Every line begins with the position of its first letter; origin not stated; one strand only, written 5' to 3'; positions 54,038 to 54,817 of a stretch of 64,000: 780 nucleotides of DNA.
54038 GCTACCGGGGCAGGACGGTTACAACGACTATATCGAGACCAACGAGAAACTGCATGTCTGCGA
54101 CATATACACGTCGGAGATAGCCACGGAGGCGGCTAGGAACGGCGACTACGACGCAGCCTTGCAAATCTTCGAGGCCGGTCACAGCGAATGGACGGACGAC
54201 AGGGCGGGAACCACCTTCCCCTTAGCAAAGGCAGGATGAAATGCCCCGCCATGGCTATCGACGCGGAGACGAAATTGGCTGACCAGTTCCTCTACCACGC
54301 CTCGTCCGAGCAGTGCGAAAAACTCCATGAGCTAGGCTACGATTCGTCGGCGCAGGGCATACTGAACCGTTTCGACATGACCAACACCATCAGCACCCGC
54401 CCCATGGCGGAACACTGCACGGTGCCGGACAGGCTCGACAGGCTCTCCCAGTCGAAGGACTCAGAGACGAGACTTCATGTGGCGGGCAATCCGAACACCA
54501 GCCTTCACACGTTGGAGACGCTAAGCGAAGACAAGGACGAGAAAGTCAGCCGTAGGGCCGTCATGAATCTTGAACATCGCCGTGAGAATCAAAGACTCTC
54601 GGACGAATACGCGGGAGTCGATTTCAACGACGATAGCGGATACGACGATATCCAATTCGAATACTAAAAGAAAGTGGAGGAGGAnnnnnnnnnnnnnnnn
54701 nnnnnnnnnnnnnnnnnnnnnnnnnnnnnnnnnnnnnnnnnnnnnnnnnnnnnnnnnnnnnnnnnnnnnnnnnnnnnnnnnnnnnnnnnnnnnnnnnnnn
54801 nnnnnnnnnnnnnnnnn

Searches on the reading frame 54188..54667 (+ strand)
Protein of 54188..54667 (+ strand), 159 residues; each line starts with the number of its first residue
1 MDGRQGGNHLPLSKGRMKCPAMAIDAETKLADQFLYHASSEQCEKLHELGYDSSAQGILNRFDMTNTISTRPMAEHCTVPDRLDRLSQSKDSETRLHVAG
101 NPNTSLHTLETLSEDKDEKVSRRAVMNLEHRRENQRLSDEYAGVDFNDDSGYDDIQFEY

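Call 39: search_protein_families(library=pfam, proteins=[window:54188-54667:+], max_evalue=0.01)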
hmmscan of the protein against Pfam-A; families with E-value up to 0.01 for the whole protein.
window:54188-54667:+ (159 aa): 1 family
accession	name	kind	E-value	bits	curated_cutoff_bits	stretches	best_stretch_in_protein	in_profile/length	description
PF01816.23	LRV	-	0.00019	22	21.6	1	93-117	2-26/26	Leucine rich repeat variant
